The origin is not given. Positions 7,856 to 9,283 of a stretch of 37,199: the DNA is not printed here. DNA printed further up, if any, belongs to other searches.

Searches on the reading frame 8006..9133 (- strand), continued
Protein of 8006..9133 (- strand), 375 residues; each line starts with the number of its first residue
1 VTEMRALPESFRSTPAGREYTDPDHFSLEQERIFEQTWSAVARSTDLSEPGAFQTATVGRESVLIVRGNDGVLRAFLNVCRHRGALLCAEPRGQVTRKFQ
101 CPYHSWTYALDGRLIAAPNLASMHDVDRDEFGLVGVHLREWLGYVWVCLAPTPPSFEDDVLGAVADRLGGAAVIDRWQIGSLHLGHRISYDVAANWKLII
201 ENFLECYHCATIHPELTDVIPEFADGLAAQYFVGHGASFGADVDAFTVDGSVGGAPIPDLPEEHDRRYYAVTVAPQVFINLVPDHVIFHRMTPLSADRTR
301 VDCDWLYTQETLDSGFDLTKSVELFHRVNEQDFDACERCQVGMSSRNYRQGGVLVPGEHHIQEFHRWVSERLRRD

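Call 15: find_homologous_proteins(query=window:8006-9133:-, max_evalue=1e-50)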
Query window:8006-9133:- (375 aa): 4166 proteins with E <= 1e-50 among 8000 candidates; the best 120 are listed.
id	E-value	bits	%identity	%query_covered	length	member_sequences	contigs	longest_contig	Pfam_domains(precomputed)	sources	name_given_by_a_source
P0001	8.6e-260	879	100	99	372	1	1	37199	PF00355.33,PF00848.26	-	-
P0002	1.4e-178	612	70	98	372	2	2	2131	PF00355.33,PF00848.26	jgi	jgi:Rieske 2Fe-2S family protein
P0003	4.0e-178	610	69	99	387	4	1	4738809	PF00355.33,PF00848.26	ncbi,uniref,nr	ncbi:putative dioxygenase [Hoyosella subflava DQS3-9A1]|uniref:Putative dioxygenase n=2 Tax=Hoyosell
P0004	1.1e-177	609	69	99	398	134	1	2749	PF00355.33,PF00848.26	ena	-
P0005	2.2e-177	608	69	98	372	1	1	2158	PF00355.33,PF00848.26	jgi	jgi:Rieske 2Fe-2S family protein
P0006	3.4e-177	607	70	99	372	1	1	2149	PF00355.33,PF00848.26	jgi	jgi:glycine betaine catabolism A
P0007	4.9e-177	607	68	99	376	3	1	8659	PF00355.33,PF00848.26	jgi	jgi:phenylpropionate dioxygenase-like ring-hydroxylating dioxygenase large terminal subunit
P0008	2.6e-176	604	67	99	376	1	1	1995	PF00355.33,PF00848.26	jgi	jgi:glycine betaine catabolism A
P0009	3.0e-176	604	69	99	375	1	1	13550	PF00355.33,PF00848.26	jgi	jgi:glycine betaine catabolism A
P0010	4.1e-176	604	69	98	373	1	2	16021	PF00355.33,PF00848.26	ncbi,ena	-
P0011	7.0e-176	603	69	99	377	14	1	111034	PF00355.33,PF00848.26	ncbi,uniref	ncbi:aromatic ring-hydroxylating dioxygenase subunit alpha [Streptomyces sp. NPDC021056]|uniref:arom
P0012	7.8e-176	603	68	99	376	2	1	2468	PF00355.33,PF00848.26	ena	-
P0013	1.1e-175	602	69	99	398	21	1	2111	PF00355.33,PF00848.26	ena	-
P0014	2.3e-175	601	68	99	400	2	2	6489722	PF00355.33,PF00848.26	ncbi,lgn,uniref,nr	ncbi:aromatic ring-hydroxylating dioxygenase subunit alpha [Streptomyces sp. Z26]|uniref:aromatic ri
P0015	2.4e-175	601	69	98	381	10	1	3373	PF00355.33,PF00848.26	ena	-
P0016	2.4e-175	601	67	99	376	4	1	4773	PF00355.33,PF00848.26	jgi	jgi:Rieske 2Fe-2S family protein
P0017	2.5e-175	601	67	99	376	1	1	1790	PF00355.33,PF00848.26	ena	-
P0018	3.3e-175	601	67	98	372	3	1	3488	PF00355.33,PF00848.26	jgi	-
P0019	4.5e-175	600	67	99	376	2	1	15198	PF00355.33,PF00848.26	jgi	jgi:Rieske 2Fe-2S family protein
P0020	5.1e-175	600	67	99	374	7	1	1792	PF00355.33,PF00848.26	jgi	jgi:glycine betaine catabolism A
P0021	9.3e-175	599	67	98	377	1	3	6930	PF00355.33,PF00848.26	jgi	jgi:Rieske 2Fe-2S family protein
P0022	1.5e-174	599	67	99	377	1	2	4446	PF00355.33,PF00848.26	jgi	jgi:Rieske 2Fe-2S family protein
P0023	2.1e-174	598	68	95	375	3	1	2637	PF00355.33,PF00848.26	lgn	-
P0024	2.2e-174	598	67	99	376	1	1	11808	PF00355.33,PF00848.26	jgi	jgi:Rieske 2Fe-2S family protein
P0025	2.3e-174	598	67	99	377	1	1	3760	PF00355.33,PF00848.26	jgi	jgi:glycine betaine catabolism A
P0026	2.8e-174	598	67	99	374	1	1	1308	PF00355.33,PF00848.26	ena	-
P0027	2.9e-174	598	67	99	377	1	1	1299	PF00355.33,PF00848.26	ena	-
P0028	3.6e-174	597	67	99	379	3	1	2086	PF00355.33,PF00848.26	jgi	jgi:Rieske 2Fe-2S family protein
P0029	3.8e-174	597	68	98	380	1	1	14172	PF00355.33,PF00848.26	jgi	jgi:phenylpropionate dioxygenase-like ring-hydroxylating dioxygenase large terminal subunit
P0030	4.7e-174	597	67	98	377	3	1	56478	PF00355.33,PF00848.26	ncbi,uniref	ncbi:aromatic ring-hydroxylating dioxygenase subunit alpha [Streptomyces vastus]|uniref:aromatic rin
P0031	5.6e-174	597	68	98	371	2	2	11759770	PF00355.33,PF00848.26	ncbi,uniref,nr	ncbi:aromatic ring-hydroxylating oxygenase subunit alpha [Kibdelosporangium phytohabitans]|uniref:2F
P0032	5.9e-174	597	67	98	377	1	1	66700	PF00355.33,PF00848.26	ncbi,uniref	ncbi:aromatic ring-hydroxylating dioxygenase subunit alpha [Streptomyces sp. NPDC058086]|uniref:arom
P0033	6.6e-174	596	67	99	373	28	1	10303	PF00355.33,PF00848.26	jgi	jgi:glycine betaine catabolism A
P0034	7.2e-174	596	67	99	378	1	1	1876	PF00355.33,PF00848.26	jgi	jgi:Rieske 2Fe-2S family protein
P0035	7.3e-174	596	67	98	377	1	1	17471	PF00355.33,PF00848.26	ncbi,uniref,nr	ncbi:aromatic ring-hydroxylating oxygenase subunit alpha [Streptomyces dysideae]|uniref:2Fe-2S ferre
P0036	9.0e-174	596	67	98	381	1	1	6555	PF00355.33,PF00848.26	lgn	-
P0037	9.0e-174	596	67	99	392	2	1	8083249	PF00355.33,PF00848.26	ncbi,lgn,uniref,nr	ncbi:aromatic ring-hydroxylating dioxygenase subunit alpha [Streptomyces armeniacus]|uniref:Aromatic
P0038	1.2e-173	596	68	98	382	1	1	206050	PF00355.33,PF00848.26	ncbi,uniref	ncbi:aromatic ring-hydroxylating oxygenase subunit alpha [Pseudonocardia phyllosphaerae]|uniref:arom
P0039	1.3e-173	596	66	98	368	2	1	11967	PF00355.33,PF00848.26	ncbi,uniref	ncbi:aromatic ring-hydroxylating oxygenase subunit alpha [Actinoplanes philippinensis]|uniref:aromat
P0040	1.3e-173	595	68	98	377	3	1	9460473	PF00355.33,PF00848.26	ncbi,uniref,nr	ncbi:aromatic ring-hydroxylating dioxygenase subunit alpha [Streptomyces sp. Z423-1]|uniref:aromatic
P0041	1.5e-173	595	67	98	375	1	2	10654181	PF00355.33,PF00848.26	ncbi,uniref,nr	ncbi:aromatic ring-hydroxylating oxygenase subunit alpha [Actinoplanes derwentensis]|uniref:Rieske 2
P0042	1.7e-173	595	68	98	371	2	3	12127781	PF00355.33,PF00848.26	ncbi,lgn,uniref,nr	ncbi:aromatic ring-hydroxylating dioxygenase subunit alpha [Kibdelosporangium philippinense]|uniref:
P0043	2.7e-173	594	68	98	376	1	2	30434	PF00355.33,PF00848.26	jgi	-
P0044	2.8e-173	594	67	98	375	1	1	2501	PF00355.33,PF00848.26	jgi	jgi:Rieske 2Fe-2S family protein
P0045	3.3e-173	594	68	98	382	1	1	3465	PF00355.33,PF00848.26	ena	-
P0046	3.4e-173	594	68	98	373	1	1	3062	PF00355.33,PF00848.26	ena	-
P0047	3.8e-173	594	66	98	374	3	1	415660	PF00355.33,PF00848.26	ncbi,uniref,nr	ncbi:aromatic ring-hydroxylating dioxygenase subunit alpha [Actinoplanes hulinensis]|uniref:Aromatic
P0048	4.0e-173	594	67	98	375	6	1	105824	PF00355.33,PF00848.26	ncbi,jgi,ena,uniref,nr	ncbi:aromatic ring-hydroxylating dioxygenase subunit alpha [Actinophytocola sp.]|uniref:aromatic rin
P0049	4.3e-173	594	69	98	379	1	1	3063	PF00355.33,PF00848.26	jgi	jgi:Rieske 2Fe-2S family protein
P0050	4.5e-173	594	66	98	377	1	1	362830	PF00355.33,PF00848.26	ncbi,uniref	ncbi:aromatic ring-hydroxylating oxygenase subunit alpha [Streptomyces sp. MMS24-I31]|uniref:aromati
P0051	4.8e-173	594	67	99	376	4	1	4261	PF00355.33,PF00848.26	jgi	jgi:Rieske 2Fe-2S family protein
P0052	5.0e-173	594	67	99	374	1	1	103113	PF00355.33,PF00848.26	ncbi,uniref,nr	ncbi:aromatic ring-hydroxylating oxygenase subunit alpha [Sciscionella sediminilitoris]|uniref:aroma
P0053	5.1e-173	594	68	99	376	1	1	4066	PF00355.33,PF00848.26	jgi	jgi:Rieske 2Fe-2S family protein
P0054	5.6e-173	593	68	98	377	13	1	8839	PF00355.33,PF00848.26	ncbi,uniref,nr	ncbi:aromatic ring-hydroxylating oxygenase subunit alpha [Streptomyces sp. NRRL S-813]|uniref:aromat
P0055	6.2e-173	593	66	98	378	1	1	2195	PF00355.33,PF00848.26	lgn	-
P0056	6.3e-173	593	67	98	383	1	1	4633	PF00355.33,PF00848.26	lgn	-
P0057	7.2e-173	593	68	99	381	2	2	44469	PF00355.33,PF00848.26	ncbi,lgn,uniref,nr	ncbi:aromatic ring-hydroxylating oxygenase subunit alpha [Nocardiopsis halophila]|uniref:aromatic ri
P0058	7.4e-173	593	67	98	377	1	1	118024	PF00355.33,PF00848.26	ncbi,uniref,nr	ncbi:aromatic ring-hydroxylating dioxygenase subunit alpha [Streptomyces sp. TRM72054]|uniref:aromat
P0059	8.7e-173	593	67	98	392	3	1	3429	PF00355.33,PF00848.26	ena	-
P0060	9.3e-173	593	68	98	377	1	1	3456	PF00355.33,PF00848.26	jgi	jgi:Rieske 2Fe-2S family protein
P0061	9.6e-173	593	67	99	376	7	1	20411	PF00355.33,PF00848.26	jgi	jgi:glycine betaine catabolism A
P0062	1.1e-172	592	67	99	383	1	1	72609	PF00355.33,PF00848.26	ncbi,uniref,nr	ncbi:aromatic ring-hydroxylating oxygenase subunit alpha [Pseudonocardia nigra]|uniref:aromatic ring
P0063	1.3e-172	592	68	98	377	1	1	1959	PF00355.33,PF00848.26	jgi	jgi:Rieske 2Fe-2S family protein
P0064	1.4e-172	592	66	98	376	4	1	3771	PF00355.33,PF00848.26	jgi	jgi:phenylpropionate dioxygenase-like ring-hydroxylating dioxygenase large terminal subunit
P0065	1.4e-172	592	68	98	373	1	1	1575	PF00355.33,PF00848.26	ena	-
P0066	1.6e-172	592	67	98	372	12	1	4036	PF00355.33,PF00848.26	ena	-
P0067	1.6e-172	592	67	99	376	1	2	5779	PF00355.33,PF00848.26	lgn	-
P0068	1.9e-172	592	67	99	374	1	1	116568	PF00355.33,PF00848.26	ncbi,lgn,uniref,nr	ncbi:aromatic ring-hydroxylating oxygenase subunit alpha [Sciscionella marina]|uniref:aromatic ring-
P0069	2.0e-172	592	67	99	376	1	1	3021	PF00355.33,PF00848.26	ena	-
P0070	2.1e-172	592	66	98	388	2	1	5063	PF00355.33,PF00848.26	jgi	jgi:glycine betaine catabolism A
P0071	2.9e-172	591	67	98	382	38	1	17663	PF00355.33,PF00848.26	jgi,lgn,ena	-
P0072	3.1e-172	591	66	100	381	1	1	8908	PF00355.33,PF00848.26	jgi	jgi:glycine betaine catabolism A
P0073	3.5e-172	591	66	98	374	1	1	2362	PF00355.33,PF00848.26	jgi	jgi:Rieske 2Fe-2S family protein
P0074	3.6e-172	591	67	98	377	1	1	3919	PF00355.33,PF00848.26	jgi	jgi:Rieske 2Fe-2S family protein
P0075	3.7e-172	591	66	98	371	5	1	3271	PF00355.33,PF00848.26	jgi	jgi:glycine betaine catabolism A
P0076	3.8e-172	591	67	98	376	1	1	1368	PF00355.33,PF00848.26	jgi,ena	-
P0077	4.5e-172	590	67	99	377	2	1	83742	PF00355.33,PF00848.26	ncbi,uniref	ncbi:aromatic ring-hydroxylating dioxygenase subunit alpha [Streptomyces sp. NPDC001652]|uniref:arom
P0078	4.7e-172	590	66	98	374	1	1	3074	PF00355.33,PF00848.26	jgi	jgi:Rieske 2Fe-2S family protein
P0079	4.9e-172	590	68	98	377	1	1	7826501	PF00355.33,PF00848.26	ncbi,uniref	ncbi:aromatic ring-hydroxylating dioxygenase subunit alpha [Streptomyces sp. TG1A-60]|uniref:aromati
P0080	5.6e-172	590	67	98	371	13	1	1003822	PF00355.33,PF00848.26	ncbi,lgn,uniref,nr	ncbi:2Fe-2S ferredoxin [Actinosynnema sp. ALI-1.44]|uniref:aromatic ring-hydroxylating oxygenase sub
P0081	5.9e-172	590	66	98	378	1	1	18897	PF00355.33,PF00848.26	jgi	jgi:Rieske 2Fe-2S family protein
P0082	6.0e-172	590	68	98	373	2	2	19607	PF00355.33,PF00848.26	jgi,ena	jgi:glycine betaine catabolism A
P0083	6.1e-172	590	67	97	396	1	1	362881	PF00355.33,PF00848.26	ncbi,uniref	ncbi:aromatic ring-hydroxylating oxygenase subunit alpha [Streptomyces coerulescens]|uniref:Aromatic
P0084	7.2e-172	590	67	99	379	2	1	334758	PF00355.33,PF00848.26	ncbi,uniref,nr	ncbi:aromatic ring-hydroxylating dioxygenase subunit alpha [Saccharopolyspora rhizosphaerae]|uniref:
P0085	7.2e-172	590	68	98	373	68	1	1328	PF00355.33,PF00848.26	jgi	jgi:Rieske 2Fe-2S family protein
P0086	7.7e-172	590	65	98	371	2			PF00355.33,PF00848.26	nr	nr:aromatic ring-hydroxylating dioxygenase subunit alpha [Planosporangium thailandense]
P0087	8.0e-172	590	67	98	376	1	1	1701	PF00355.33,PF00848.26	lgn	-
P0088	9.6e-172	589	67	98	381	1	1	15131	PF00355.33,PF00848.26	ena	-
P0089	1.2e-171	589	67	98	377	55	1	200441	PF00355.33,PF00848.26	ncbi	ncbi:aromatic ring-hydroxylating oxygenase subunit alpha [Streptomyces sp. SYSU K21746]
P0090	1.2e-171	589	68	98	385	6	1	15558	PF00355.33,PF00848.26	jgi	jgi:Rieske 2Fe-2S family protein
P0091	1.3e-171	589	67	98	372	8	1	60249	PF00355.33,PF00848.26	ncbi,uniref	ncbi:aromatic ring-hydroxylating dioxygenase subunit alpha [Actinoplanes sp. NPDC049802]|uniref:arom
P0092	1.4e-171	589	69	98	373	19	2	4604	PF00355.33,PF00848.26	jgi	jgi:glycine betaine catabolism A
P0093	1.4e-171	589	65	98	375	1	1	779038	PF00355.33,PF00848.26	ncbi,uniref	ncbi:aromatic ring-hydroxylating oxygenase subunit alpha [Allokutzneria oryzae]|uniref:Aromatic ring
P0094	1.6e-171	589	67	98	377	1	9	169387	PF00355.33,PF00848.26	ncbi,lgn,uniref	ncbi:aromatic ring-hydroxylating dioxygenase subunit alpha [Streptomyces sp. NPDC020845]|uniref:arom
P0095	1.8e-171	588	67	98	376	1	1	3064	PF00355.33,PF00848.26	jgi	jgi:Rieske 2Fe-2S family protein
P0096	2.0e-171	588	69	97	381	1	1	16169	PF00355.33,PF00848.26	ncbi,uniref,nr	ncbi:aromatic ring-hydroxylating oxygenase subunit alpha [Nocardiopsis chromatogenes]|uniref:aromati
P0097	2.0e-171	588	67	97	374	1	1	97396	PF00355.33,PF00848.26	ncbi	ncbi:aromatic ring-hydroxylating dioxygenase subunit alpha [Actinomycetes bacterium KLBMP 9759]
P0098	2.3e-171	588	67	97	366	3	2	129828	PF00355.33,PF00848.26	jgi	jgi:Rieske 2Fe-2S family protein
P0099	2.3e-171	588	67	98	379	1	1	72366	PF00355.33,PF00848.26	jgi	jgi:Rieske 2Fe-2S family protein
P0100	2.3e-171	588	67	98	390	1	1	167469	PF00355.33,PF00848.26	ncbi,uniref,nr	ncbi:aromatic ring-hydroxylating oxygenase subunit alpha [Nocardiopsis xinjiangensis]|uniref:aromati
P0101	2.6e-171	588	66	98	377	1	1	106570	PF00355.33,PF00848.26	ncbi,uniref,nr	ncbi:aromatic ring-hydroxylating dioxygenase subunit alpha [Streptomyces sp. MNU76]|uniref:aromatic 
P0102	2.7e-171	588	68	98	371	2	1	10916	PF00355.33,PF00848.26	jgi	jgi:Rieske 2Fe-2S family protein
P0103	3.4e-171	588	66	98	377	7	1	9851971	PF00355.33,PF00848.26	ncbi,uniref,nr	ncbi:2Fe-2S ferredoxin [Streptomyces sp. P3]|uniref:aromatic ring-hydroxylating oxygenase subunit al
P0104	3.5e-171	587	66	97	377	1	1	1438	PF00355.33,PF00848.26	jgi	jgi:Rieske 2Fe-2S family protein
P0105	3.7e-171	587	66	98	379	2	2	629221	PF00355.33,PF00848.26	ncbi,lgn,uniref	ncbi:aromatic ring-hydroxylating oxygenase subunit alpha [Streptomyces milbemycinicus]|uniref:Aromat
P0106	3.8e-171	587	67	98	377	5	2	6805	PF00355.33,PF00848.26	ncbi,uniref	ncbi:aromatic ring-hydroxylating dioxygenase subunit alpha [Streptomyces griseoruber]|uniref:aromati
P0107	3.9e-171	587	68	97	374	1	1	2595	PF00355.33,PF00848.26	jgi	jgi:glycine betaine catabolism A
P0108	4.0e-171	587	67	98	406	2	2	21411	PF00355.33,PF00848.26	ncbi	ncbi:MAG: aromatic ring-hydroxylating oxygenase subunit alpha [Actinomycetes bacterium]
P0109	4.3e-171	587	67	97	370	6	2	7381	PF00355.33,PF00848.26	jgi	jgi:Rieske 2Fe-2S family protein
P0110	4.4e-171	587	66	98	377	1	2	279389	PF00355.33,PF00848.26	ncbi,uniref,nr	ncbi:aromatic ring-hydroxylating dioxygenase subunit alpha [Streptomyces sp. H10-C2]|uniref:aromatic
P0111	4.7e-171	587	66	98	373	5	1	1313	PF00355.33,PF00848.26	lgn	-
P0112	5.2e-171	587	67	98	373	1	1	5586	PF00355.33,PF00848.26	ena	-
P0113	5.5e-171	587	67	98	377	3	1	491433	PF00355.33,PF00848.26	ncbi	ncbi:aromatic ring-hydroxylating oxygenase subunit alpha [Streptomyces sp. NPDC002754]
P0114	6.1e-171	587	66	98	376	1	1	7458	PF00355.33,PF00848.26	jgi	jgi:Rieske 2Fe-2S family protein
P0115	6.2e-171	587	68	97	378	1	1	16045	PF00355.33,PF00848.26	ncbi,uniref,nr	ncbi:aromatic ring-hydroxylating oxygenase subunit alpha [Amycolatopsis sp. H20-H5]|uniref:aromatic 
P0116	6.3e-171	587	66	98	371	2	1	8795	PF00355.33,PF00848.26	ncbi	ncbi:MAG: aromatic ring-hydroxylating dioxygenase subunit alpha [Kibdelosporangium sp.]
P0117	8.0e-171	586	67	97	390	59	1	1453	PF00355.33,PF00848.26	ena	-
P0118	8.1e-171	586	67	98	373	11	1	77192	PF00355.33,PF00848.26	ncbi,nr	ncbi:MAG: aromatic ring-hydroxylating dioxygenase subunit alpha [Streptomyces sp.]|nr:aromatic ring-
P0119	8.5e-171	586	66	98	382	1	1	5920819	PF00355.33,PF00848.26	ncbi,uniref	ncbi:aromatic ring-hydroxylating oxygenase subunit alpha [Saccharopolyspora sp. CA-218241]|uniref:ar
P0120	1.0e-170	586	67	98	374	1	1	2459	PF00355.33,PF00848.26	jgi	jgi:Rieske 2Fe-2S family protein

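Call 17: find_encoding_contigs(protein=P0003, flank=8000, max_places=3)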
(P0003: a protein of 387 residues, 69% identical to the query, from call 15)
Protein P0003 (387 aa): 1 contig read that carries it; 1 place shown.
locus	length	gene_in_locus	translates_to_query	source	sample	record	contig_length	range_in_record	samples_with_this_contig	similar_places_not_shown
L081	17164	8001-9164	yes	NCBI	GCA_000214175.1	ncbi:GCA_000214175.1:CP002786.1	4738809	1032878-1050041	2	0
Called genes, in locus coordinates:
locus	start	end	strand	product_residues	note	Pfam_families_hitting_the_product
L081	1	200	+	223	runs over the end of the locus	PF00392:GntR, PF07729:FCD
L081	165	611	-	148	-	PF13489:Methyltransf_23 (weak), PF13847:Methyltransf_31, PF13649:Methyltransf_25, PF08241:Methyltransf_11, PF08242:Methyltransf_12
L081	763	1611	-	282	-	PF01842:ACT (faint), PF00551:Formyl_trans_N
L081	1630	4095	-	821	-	PF01266:DAO, PF16350:FAO_M, PF01571:GCV_T, PF08669:GCV_T_C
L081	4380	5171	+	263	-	PF01047:MarR (weak), PF01325:Fe_dep_repress (weak), PF09339:HTH_IclR, PF12802:MarR_2 (weak), PF01614:IclR_C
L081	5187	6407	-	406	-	PF01262:AlaDh_PNT_C (faint), PF01266:DAO (faint), PF07992:Pyr_redox_2, PF13738:Pyr_redox_3 (faint), PF01593:Amino_oxidase (faint), PF00070:Pyr_redox, PF14759:Reductase_C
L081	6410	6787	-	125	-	PF00355:Rieske, PF13806:Rieske_2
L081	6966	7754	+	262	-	PF09339:HTH_IclR, PF12802:MarR_2 (weak), PF01614:IclR_C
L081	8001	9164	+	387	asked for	PF00355:Rieske, PF00848:Ring_hydroxyl_A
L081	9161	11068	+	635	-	PF02028:BCCT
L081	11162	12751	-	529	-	PF00732:GMC_oxred_N, PF00890:FAD_binding_2 (weak), PF01266:DAO, PF07992:Pyr_redox_2 (faint), PF13450:NAD_binding_8 (faint), PF05199:GMC_oxred_C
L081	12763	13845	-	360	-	PF02771:Acyl-CoA_dh_N, PF00441:Acyl-CoA_dh_1, PF08028:Acyl-CoA_dh_2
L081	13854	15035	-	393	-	PF02771:Acyl-CoA_dh_N, PF02770:Acyl-CoA_dh_M, PF00441:Acyl-CoA_dh_1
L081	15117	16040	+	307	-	PF00106:adh_short, PF08659:KR, PF13561:adh_short_C2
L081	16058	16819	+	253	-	PF00106:adh_short, PF08659:KR (weak), PF13561:adh_short_C2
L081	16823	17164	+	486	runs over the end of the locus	PF00890:FAD_binding_2, PF01266:DAO, PF03486:HI0933_like (faint), PF07992:Pyr_redox_2 (faint), PF12831:FAD_oxidored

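Call 25: find_encoding_contigs(protein=P0009, flank=6000, max_places=2)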
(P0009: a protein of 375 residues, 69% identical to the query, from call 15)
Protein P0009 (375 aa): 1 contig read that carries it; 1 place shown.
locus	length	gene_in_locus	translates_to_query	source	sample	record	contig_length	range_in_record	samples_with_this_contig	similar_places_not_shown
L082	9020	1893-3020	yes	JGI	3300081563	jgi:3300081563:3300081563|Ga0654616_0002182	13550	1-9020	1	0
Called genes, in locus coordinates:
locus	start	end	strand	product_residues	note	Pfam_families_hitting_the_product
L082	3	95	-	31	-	?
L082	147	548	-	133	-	PF02720:DUF222 (weak)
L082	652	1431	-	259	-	PF09339:HTH_IclR, PF01047:MarR (weak), PF12802:MarR_2, PF01614:IclR_C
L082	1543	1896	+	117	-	PF00355:Rieske, PF13806:Rieske_2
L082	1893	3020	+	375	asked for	PF00355:Rieske, PF00848:Ring_hydroxyl_A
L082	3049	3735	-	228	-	PF13472:Lipase_GDSL_2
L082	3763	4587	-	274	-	PF03328:HpcH_HpaI, PF15617:C-C_Bond_Lyase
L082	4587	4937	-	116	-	PF13564:DoxX_2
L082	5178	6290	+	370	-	-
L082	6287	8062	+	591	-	PF00664:ABC_membrane, PF00005:ABC_tran, PF02463:SMC_N (weak)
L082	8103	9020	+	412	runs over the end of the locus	PF13439:Glyco_transf_4 (weak), PF13579:Glyco_trans_4_4, PF00534:Glycos_transf_1, PF13692:Glyco_trans_1_4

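Call 26: find_encoding_contigs(protein=P0010, flank=6000, max_places=2)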
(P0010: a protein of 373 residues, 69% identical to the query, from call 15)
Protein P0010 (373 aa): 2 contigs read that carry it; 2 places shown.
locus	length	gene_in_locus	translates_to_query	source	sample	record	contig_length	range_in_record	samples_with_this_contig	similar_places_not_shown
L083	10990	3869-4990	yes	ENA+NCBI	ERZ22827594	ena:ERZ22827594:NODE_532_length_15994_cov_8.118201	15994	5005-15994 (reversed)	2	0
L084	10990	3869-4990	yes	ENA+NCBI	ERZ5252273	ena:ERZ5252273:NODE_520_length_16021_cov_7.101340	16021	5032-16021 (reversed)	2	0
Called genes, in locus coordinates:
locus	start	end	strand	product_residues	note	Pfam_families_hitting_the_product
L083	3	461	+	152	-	?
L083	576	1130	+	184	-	-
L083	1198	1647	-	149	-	-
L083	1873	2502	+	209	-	-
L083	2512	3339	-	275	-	PF25213:HVO_A0261_N (faint), PF09339:HTH_IclR, PF12802:MarR_2 (weak), PF01047:MarR (weak), PF01614:IclR_C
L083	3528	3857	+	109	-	PF00355:Rieske, PF13806:Rieske_2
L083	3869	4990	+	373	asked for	PF00355:Rieske, PF00848:Ring_hydroxyl_A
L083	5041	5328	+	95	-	-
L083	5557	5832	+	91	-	PF01243:PNPOx_N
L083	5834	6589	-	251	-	PF09844:DUF2071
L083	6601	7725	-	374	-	PF02415:Chlam_PMP (faint)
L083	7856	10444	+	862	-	PF00133:tRNA-synt_1, PF09334:tRNA-synt_1g (weak), PF08264:Anticodon_1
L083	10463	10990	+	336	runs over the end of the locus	PF04542:Sigma70_r2, PF08281:Sigma70_r4_2, PF04545:Sigma70_r4 (weak), PF12680:SnoaL_2 (weak)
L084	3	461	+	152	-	?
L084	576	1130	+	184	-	-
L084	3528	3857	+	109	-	PF00355:Rieske, PF13806:Rieske_2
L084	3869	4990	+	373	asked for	PF00355:Rieske, PF00848:Ring_hydroxyl_A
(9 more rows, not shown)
